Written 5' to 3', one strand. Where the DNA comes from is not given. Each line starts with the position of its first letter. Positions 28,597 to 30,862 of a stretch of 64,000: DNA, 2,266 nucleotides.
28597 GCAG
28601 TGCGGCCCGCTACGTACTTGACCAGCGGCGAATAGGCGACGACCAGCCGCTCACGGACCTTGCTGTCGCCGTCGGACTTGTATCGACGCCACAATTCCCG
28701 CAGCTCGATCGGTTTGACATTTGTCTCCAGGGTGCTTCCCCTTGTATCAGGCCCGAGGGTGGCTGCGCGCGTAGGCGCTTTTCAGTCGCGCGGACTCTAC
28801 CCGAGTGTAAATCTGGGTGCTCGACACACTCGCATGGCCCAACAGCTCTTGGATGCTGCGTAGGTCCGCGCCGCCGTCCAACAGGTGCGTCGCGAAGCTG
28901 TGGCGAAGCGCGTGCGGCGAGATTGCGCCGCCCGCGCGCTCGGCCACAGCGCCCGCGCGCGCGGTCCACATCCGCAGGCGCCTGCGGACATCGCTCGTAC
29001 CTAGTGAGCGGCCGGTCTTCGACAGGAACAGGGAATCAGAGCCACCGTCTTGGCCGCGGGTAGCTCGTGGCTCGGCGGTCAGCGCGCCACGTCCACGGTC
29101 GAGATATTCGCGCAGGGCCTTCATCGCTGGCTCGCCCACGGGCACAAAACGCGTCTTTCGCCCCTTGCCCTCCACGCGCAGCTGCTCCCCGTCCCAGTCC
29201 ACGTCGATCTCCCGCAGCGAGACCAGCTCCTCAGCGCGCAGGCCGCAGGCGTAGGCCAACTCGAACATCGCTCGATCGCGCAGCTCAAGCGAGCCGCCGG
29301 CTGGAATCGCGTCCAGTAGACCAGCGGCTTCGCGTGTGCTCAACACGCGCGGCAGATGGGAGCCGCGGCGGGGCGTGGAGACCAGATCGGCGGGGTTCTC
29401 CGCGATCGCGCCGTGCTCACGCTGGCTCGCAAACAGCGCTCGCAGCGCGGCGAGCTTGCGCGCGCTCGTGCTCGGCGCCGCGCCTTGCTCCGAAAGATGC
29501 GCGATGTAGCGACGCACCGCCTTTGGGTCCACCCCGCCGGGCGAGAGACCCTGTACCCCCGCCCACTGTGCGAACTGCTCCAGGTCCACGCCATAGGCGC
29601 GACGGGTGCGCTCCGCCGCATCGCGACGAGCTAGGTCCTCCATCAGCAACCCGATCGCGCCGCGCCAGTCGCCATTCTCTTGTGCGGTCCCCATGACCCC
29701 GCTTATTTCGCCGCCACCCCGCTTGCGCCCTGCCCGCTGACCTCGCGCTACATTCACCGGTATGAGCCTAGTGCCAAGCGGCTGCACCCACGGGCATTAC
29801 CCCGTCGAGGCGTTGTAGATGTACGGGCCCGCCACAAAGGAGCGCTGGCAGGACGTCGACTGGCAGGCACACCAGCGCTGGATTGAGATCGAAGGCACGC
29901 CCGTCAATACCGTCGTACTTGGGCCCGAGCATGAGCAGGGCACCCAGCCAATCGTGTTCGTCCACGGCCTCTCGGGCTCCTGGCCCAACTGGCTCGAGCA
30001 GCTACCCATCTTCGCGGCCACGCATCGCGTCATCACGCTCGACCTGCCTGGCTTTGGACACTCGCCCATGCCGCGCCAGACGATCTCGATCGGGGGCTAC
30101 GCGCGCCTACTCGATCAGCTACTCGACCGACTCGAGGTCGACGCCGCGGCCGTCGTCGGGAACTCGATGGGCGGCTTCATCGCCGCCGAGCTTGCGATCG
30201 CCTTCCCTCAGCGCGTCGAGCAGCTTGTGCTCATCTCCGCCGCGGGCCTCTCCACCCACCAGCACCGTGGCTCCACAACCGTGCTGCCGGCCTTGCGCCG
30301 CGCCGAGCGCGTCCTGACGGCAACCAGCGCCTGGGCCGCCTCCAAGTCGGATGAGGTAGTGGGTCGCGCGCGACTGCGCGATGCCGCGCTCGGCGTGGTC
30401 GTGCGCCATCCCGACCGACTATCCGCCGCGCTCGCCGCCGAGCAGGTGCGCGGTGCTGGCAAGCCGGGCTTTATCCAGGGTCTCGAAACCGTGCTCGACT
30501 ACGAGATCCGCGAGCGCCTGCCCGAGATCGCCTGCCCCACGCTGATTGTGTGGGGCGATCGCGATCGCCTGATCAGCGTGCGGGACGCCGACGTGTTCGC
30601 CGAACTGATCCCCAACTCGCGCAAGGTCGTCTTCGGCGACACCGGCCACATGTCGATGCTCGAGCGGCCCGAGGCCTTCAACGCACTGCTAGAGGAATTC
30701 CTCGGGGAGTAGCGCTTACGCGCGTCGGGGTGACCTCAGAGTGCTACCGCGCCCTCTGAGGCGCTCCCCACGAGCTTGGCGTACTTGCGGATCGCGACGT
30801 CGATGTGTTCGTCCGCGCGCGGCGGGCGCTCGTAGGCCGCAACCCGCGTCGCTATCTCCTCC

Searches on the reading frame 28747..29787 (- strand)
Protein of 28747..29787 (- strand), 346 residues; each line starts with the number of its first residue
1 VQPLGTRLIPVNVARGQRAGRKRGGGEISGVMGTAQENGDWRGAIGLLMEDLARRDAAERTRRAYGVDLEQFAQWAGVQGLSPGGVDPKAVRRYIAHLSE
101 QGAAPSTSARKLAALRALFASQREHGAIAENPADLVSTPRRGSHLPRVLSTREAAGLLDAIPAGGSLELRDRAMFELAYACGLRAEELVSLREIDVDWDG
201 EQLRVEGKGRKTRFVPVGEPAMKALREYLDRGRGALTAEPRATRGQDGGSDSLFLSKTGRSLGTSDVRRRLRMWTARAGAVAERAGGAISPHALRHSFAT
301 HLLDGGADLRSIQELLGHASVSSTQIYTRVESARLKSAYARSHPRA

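Call 32: search_protein_families(library=pfam, proteins=[window:28747-29787:-], max_evalue=0.00001)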
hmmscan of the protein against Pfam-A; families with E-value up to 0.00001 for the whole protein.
window:28747-29787:- (346 aa): 3 families
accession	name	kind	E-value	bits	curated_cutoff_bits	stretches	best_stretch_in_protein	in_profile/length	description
PF00589.27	Phage_integrase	-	3.8e-42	144.4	27.1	1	148-332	2-170/172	Phage integrase family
PF02899.23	Phage_int_SAM_1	-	6.7e-12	46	22.3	1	51-120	7-77/83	Phage integrase, N-terminal SAM-like domain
PF13495.12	Phage_int_SAM_4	-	2e-06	28.5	27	1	49-120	6-76/85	Phage integrase, N-terminal SAM-like domain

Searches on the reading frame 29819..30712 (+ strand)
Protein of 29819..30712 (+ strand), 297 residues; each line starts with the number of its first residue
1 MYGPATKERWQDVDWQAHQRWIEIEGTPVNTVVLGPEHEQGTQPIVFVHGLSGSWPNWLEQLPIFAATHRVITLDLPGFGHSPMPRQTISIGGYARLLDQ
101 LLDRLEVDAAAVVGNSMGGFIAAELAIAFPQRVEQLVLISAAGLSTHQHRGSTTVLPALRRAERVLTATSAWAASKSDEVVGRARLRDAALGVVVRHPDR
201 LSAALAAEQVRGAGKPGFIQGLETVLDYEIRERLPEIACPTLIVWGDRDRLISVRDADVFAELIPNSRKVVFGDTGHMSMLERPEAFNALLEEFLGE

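Call 32: search_protein_families(library=pfam, proteins=[window:29819-30712:+], max_evalue=0.00001)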
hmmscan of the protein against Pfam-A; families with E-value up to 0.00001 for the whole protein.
window:29819-30712:+ (297 aa): 3 families
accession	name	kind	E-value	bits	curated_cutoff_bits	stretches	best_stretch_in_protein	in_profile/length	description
PF00561.26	Abhydrolase_1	-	6.4e-36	124.7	25.8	1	44-284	2-245/245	alpha/beta hydrolase fold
PF12697.13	Abhydrolase_6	-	5.7e-24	86.4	26.3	1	45-289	1-216/217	Alpha/beta hydrolase family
PF12146.15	Hydrolase_4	-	2.8e-16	60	27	1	45-270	7-225/239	Serine aminopeptidase, S33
